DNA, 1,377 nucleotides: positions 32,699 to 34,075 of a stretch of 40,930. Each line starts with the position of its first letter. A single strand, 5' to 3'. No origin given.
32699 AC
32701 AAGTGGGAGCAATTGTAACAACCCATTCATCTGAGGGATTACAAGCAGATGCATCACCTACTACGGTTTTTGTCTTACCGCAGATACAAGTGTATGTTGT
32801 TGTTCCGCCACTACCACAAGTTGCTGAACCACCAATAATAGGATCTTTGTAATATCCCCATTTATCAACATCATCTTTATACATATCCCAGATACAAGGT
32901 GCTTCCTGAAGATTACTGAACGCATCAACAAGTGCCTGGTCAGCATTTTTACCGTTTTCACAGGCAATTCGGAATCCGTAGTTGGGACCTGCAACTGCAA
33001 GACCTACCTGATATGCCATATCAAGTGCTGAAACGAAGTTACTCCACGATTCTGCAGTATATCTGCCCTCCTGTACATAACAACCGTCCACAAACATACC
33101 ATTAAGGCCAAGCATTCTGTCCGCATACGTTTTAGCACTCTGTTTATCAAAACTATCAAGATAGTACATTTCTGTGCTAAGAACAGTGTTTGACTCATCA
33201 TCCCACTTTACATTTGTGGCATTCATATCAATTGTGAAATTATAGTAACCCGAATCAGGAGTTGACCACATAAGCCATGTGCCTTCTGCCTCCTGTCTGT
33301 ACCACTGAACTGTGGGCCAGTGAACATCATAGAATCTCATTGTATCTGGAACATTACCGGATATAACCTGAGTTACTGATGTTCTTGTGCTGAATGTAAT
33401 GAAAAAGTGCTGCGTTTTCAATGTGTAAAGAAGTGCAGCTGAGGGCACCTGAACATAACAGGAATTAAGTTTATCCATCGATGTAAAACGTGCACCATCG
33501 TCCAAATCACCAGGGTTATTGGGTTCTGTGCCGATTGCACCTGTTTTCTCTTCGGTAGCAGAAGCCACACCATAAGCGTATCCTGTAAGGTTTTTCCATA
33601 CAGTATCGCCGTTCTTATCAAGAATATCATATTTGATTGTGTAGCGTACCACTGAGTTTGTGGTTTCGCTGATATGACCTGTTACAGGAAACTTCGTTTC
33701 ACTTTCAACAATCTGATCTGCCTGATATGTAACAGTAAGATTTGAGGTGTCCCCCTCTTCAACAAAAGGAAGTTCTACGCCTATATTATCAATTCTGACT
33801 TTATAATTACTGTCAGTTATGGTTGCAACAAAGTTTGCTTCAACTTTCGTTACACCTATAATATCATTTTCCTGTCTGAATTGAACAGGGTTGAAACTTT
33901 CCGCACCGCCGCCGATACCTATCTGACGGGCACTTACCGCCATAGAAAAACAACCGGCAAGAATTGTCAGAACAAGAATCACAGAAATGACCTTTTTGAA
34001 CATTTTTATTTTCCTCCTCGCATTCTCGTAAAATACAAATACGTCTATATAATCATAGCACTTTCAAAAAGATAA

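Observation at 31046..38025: Three tandem dockerin-bearing paralogs built from shuffled modules (A-B-Doc2, C-Doc1, A-B-C-Doc1) that I cannot place in any named family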

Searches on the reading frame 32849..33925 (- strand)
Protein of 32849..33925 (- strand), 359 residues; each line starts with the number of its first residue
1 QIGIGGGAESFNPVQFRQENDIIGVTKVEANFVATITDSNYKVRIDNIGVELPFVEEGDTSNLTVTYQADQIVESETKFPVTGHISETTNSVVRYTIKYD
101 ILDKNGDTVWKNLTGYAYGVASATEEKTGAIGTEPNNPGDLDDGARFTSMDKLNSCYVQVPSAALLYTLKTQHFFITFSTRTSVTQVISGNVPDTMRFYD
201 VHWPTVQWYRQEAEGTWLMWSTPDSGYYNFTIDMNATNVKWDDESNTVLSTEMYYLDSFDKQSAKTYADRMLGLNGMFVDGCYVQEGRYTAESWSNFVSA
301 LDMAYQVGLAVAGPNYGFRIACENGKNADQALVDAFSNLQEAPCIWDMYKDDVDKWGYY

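Call 13: find_homologous_proteins(query=window:32849-33925:-, max_evalue=0.01)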
Query window:32849-33925:-: 1593 candidates shared short words with the query, none scored E <= 0.01.

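Call 26: find_related_loci(query=A1, collection=genome_contigs, flank=8000)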
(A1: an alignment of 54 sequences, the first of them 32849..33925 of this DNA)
Query A1 (359 aa) in genome_contigs; peptide patterns used: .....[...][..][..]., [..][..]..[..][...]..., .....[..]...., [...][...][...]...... (x = any residue, [..] = any of these).
77 stretches matched a pattern; 21 encode a relative of the query (tblastn E <= 1e-3); 18 distinct loci.
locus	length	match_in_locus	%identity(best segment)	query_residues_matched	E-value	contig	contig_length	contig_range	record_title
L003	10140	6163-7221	65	1-353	4e-160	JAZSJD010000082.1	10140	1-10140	MAG: Acutalibacteraceae bacterium isolate T1900044566_TS20190032.MAGScoT_cleanbin_000010 SGB_405_k141_744866, whole geno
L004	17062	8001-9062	65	1-353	1e-159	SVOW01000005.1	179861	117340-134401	MAG: Oscillospiraceae bacterium isolate SIG575 NODE_295_length_179861_cov_5.554965, whole genome shotgun sequence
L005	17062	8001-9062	65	1-353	1e-159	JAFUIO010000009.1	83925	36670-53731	MAG: Clostridia bacterium isolate RGIG4527 Roe_deer_Rectum-1__c1092, whole genome shotgun sequence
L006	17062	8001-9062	65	1-353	5e-159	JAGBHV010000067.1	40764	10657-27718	MAG: Clostridia bacterium isolate RGIG9132 Water_deer_Rectum.Co__c953766, whole genome shotgun sequence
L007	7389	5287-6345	65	2-354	8e-156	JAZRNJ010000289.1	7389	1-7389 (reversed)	MAG: Acutalibacteraceae bacterium isolate T1900045410_YK20190100.MAGScoT_cleanbin_000034 SGB_7008_k141_617227, whole gen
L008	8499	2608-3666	64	1-353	1e-155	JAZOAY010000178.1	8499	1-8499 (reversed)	MAG: Acutalibacteraceae bacterium isolate T1900044759_TS20190225.MAGScoT_cleanbin_000070 SGB_2344_k141_4088046, whole ge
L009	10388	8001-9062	64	1-353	3e-155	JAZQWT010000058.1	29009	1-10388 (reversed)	MAG: Acutalibacteraceae bacterium isolate T1900045165_TC20190159.MAGScoT_cleanbin_000006 SGB_5117_k141_3376149, whole ge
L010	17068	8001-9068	64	2-357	5e-155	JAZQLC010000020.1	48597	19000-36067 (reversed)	MAG: Acutalibacteraceae bacterium isolate T1900044611_TS20190077.MAGScoT_cleanbin_000013 SGB_803_k141_1709344, whole gen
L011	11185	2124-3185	64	1-353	5e-155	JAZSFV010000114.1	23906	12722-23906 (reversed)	MAG: Acutalibacteraceae bacterium isolate T1900044580_TS20190046.MAGScoT_cleanbin_000063 SGB_558_k141_799253, whole geno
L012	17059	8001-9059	66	1-353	3e-159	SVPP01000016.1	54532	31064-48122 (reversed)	MAG: Oscillospiraceae bacterium isolate SIG594 NODE_13956_length_54532_cov_2.442643, whole genome shotgun sequence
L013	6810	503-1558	55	1-351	1e-132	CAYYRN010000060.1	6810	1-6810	MAG TPA_asm: uncultured Eubacteriales bacterium isolate SRP225648_co1_582 genome assembly, contig: NODE_28553_length_681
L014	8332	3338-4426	45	2-353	3e-99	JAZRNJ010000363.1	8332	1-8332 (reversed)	MAG: Acutalibacteraceae bacterium isolate T1900045410_YK20190100.MAGScoT_cleanbin_000034 SGB_7008_k141_207895, whole gen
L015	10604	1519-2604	46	2-353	2e-97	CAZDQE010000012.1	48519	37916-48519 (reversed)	MAG TPA_asm: uncultured Eubacteriales bacterium isolate SRP315200_co1_962 genome assembly, contig: NODE_750_length_48519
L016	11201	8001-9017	39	8-353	5e-72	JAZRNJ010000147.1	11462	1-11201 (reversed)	MAG: Acutalibacteraceae bacterium isolate T1900045410_YK20190100.MAGScoT_cleanbin_000034 SGB_7008_k141_1806833, whole ge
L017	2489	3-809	46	95-353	3e-70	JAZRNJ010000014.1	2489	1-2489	MAG: Acutalibacteraceae bacterium isolate T1900045410_YK20190100.MAGScoT_cleanbin_000034 SGB_7008_k141_2352396, whole ge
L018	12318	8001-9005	38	4-350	2e-63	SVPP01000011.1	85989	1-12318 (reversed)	MAG: Oscillospiraceae bacterium isolate SIG594 NODE_6696_length_85989_cov_3.176632, whole genome shotgun sequence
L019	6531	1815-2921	33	5-357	2e-51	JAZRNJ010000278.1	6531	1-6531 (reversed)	MAG: Acutalibacteraceae bacterium isolate T1900045410_YK20190100.MAGScoT_cleanbin_000034 SGB_7008_k141_2468783, whole ge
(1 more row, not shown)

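Call 27: predict_structure(alignment_id=A1)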
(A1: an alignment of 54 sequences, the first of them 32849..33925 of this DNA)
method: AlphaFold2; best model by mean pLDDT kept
length: 359 residues; sequences in the alignment: 54
mean_pLDDT: 88.4   pTM: 0.85
mean pLDDT of the five models: 88.4, 88.3, 87.8, 87.7, 86.7
residues with pLDDT >= 90: 234; 70-90: 94; 50-70: 23; < 50: 8
segments of 3 or more residues with pLDDT < 50: 1-8
pLDDT, mean of each block of 10 residues (from residue 1): 38 86 95 93 95 93 95 96 95 95 92 90 95 89 86 96 94 77 92 95 86 94 97 90 89 97 91 62 73 94 97 95 96 91 74 66
secondary structure, 60 per line:
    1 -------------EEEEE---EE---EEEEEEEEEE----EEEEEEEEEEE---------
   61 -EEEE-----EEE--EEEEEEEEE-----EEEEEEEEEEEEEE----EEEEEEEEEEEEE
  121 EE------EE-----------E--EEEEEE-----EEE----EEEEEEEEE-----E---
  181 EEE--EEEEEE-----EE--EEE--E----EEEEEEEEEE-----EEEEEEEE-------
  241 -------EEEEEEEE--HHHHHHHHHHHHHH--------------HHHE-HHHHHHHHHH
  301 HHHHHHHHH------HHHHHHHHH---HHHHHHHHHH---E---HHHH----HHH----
elements in order: E14-18 E27-36 E41-51 E62-65 E71-73 E76-84 E90-103 E108-122 E145-150 E156-158 E163-171 E181-183 E186-191 E201-203 E211-220 E226-233 E248-255 H258-271 H291-309 H316-324 H328-337 H345-348

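Call 31: fold_search(model_id=the predicted structure, library=pdb)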
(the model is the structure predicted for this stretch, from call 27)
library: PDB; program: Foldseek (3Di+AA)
matches with E <= 10: 1704; with E <= 0.001: 187
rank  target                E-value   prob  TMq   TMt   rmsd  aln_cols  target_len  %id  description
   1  6kzb_C                6.9e-07  1.00  0.23  0.14  16.9       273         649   10  Transglutaminase2 complexed with calcium (released 2020-12-09)
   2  6kzb_A                1.7e-06  1.00  0.24  0.14  16.9       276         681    9  Transglutaminase2 complexed with calcium (released 2020-12-09)
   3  6a8p_A                2.3e-06  1.00  0.22  0.13  16.3       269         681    8  Transglutaminase 2 mutant G224V in complex with GTP (released 2018-09-26)
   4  6kzb_B                2.9e-06  1.00  0.23  0.14  16.0       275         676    9  Transglutaminase2 complexed with calcium (released 2020-12-09)
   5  3ly6_A                2.9e-06  1.00  0.23  0.13  16.8       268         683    8  Crystal structure of human transglutaminase 2 complex with adenosine 5' Triphosphate (released 2010-08-18)
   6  4pyg_A                3.8e-06  1.00  0.24  0.14  16.8       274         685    9  Transglutaminase2 complexed with GTP (released 2015-02-11)
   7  1kv3_A                4.7e-06  1.00  0.22  0.14  16.3       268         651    8  HUMAN TISSUE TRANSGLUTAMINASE IN GDP BOUND FORM (released 2002-03-13)
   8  8tr9                  5.5e-06  1.00  0.23  0.14  16.2       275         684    8  Cryo-EM structure of transglutaminase 2 bound to GDP (released 2024-07-31)
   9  6bqm                  6.5e-06  1.00  0.28  0.23  15.7       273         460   11  Secreted serine protease VesC from Vibrio cholerae (released 2018-11-28)
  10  6a8p_C                1.4e-05  1.00  0.23  0.13  16.4       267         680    9  Transglutaminase 2 mutant G224V in complex with GTP (released 2018-09-26)
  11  7ryv_I                1.9e-05  0.98  0.18  0.25  17.7       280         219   10  Anti-HIV neutralizing antibody Ab1573 Fab isolated from sequentially immunized macaques (released 2022-01-19)
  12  9ijj_4J               2.2e-05  1.00  0.19  0.10  19.5       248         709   10  In situ structure of the central apparatus in mouse sperm axoneme. (released 2025-06-04)
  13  6k7o_B                2.3e-05  0.98  0.17  0.24  19.2       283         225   10  Complex structure of LILRB4 and h128-3 antibody (released 2019-07-03)
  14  8sgt_A                2.3e-05  0.87  0.17  0.11  39.4       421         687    8  Cryo-EM structure of human NCX1 in Ca2+ bound, activated state (group II in the presence of 0.5 mM Ca2+) (released 2023-10-11)
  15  8jp0                  2.6e-05  0.95  0.19  0.11  38.7       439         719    8  structure of human sodium-calciumexchanger NCX1 (released 2024-01-03)
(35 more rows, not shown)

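Call 39: search_protein_families(library=pfam, proteins=[L016:7446-11201:+, L018:7884-12318:+, L019:1698-6531:+], max_evalue=0.01)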
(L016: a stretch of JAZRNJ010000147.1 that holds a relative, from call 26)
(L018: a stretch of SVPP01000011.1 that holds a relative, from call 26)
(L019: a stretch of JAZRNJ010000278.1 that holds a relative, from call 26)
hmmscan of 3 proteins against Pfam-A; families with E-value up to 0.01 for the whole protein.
L016:7446-11201:+ (1252 aa): 2 families
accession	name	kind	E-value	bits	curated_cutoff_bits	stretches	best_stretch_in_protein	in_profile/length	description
PF13306.12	LRR_5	-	2.5e-25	89.3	27.7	1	996-1086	2-91/127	BspA type Leucine rich repeat region (6 copies)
PF07523.18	Big_3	-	1.8e-08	34.9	21.2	1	1198-1251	5-57/68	Bacterial Ig-like domain (group 3)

L018:7884-12318:+ (1478 aa): 2 families
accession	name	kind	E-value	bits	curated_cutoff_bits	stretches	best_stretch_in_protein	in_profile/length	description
PF24973.1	EGF_LMN_ATRN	-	1.4e-23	83.2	27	0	862-891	5-32/44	Laminin/attractin EGF domain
PF06750.18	A24_N_bact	-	2.4e-10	40.8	23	0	799-821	25-47/84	Bacterial Peptidase A24 N-terminal domain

L019:1698-6531:+ (1611 aa): 0 families

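Call 40: search_protein_families(library=pfam, proteins=[L016:69-7427:+], max_evalue=0.01)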
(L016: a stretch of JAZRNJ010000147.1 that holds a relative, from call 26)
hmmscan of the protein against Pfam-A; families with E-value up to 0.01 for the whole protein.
L016:69-7427:+ (2452 aa): 9 families
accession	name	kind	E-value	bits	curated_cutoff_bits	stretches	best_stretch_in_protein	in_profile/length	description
PF13306.12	LRR_5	-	0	1099.2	27.7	11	1090-1214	2-123/127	BspA type Leucine rich repeat region (6 copies)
PF13855.12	LRR_8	-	9.8e-38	128.2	27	0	2123-2164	15-57/61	Leucine rich repeat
PF12799.13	LRR_4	-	1.7e-09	38.1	27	0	2134-2173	2-42/44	Leucine Rich repeats (2 copies)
PF00404.24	Dockerin_1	-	6.8e-08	33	22.9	1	2391-2445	2-56/57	Dockerin type I domain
PF00659.24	POLO_box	-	1.5e-05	25.3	23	0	1436-1465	12-40/61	POLO box duplicated region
PF00036.39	EF-hand_1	-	0.00031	20.5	25.4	0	2423-2444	7-28/29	EF hand domain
PF23454.1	Zn_ribbon_Brz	-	0.0019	19.2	27.9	0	899-914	9-24/58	Transcriptional regulator Brz zinc beta ribbon domain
PF07819.20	PGAP1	-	0.0022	18.2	24.3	0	1437-1506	156-225/233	PGAP1-like alpha/beta domain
PF13202.12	EF-hand_5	-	0.0075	16.2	25.9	0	2423-2434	6-17/25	EF hand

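Call 42: search_solved_structures(query=A1, max_evalue=0.1)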
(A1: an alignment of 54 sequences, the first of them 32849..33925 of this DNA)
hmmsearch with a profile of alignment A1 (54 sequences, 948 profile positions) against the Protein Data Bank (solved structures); distinct sequences matched with E-value up to 0.1: 33.
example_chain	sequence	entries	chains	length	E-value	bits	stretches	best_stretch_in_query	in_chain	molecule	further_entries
8x39_A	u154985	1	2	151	6.2e-12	47.6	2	886-939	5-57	Serine protease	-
8x3a_A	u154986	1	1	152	6.3e-12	47.5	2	886-939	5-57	Serine protease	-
4u3s_B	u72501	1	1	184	2.9e-08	35.4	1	803-946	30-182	Cellulosomal scaffoldin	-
2ccl_B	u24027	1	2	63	4.3e-08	34.8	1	884-939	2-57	ENDO-1,4-BETA-XYLANASE Y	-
4wi0_B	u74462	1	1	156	7.1e-08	34.1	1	804-945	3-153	Cellulosomal scaffoldin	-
1ohz_B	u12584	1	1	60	3.4e-07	31.9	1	886-939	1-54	ENDO-1,4-BETA-XYLANASE Y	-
4fl4_A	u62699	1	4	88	7.8e-07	30.7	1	885-940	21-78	Glycoside hydrolase family 9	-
8zvk_A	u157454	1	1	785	2.2e-06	29.2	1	884-938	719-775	AaBgIC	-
1clc_A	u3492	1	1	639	4.5e-06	28.1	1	884-940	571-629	ENDOGLUCANASE CELD; EC: 3.2.1.4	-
4cj0_A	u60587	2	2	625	5.2e-06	27.9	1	884-940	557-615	ENDOGLUCANASE D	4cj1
1daq_A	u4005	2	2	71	1e-05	27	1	884-941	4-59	ENDOGLUCANASE SS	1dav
2mte_A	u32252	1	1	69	1.2e-05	26.8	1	884-941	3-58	Cellulose 1,4-beta-cellobiosidase (reducing end) CelS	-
2b59_B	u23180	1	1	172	4.2e-05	24.9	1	844-943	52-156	Cellulosomal scaffolding protein A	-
3kcp_A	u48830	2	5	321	0.0001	23.7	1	820-942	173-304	Cellulosomal-scaffolding protein A | Cellulosome anchoring protein cohesin region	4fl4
4uyp_B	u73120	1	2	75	0.0001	23.7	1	885-941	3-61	Cellulosomal scaffoldin adaptor protein B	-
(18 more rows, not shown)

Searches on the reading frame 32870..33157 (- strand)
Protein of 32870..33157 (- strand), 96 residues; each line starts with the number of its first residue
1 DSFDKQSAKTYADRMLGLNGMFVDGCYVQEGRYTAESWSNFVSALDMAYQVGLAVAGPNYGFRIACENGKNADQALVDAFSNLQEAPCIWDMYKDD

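Call 64: search_protein_families(library=pfam, proteins=[window:32870-33157:-], max_evalue=10)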
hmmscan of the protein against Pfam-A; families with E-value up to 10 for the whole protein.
seq(96 aa): 1 family
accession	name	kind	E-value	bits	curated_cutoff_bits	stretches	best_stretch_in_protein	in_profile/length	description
PF25233.1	DUF7849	-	0.19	12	27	1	33-74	142-183/192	Domain of unknown function (DUF7849)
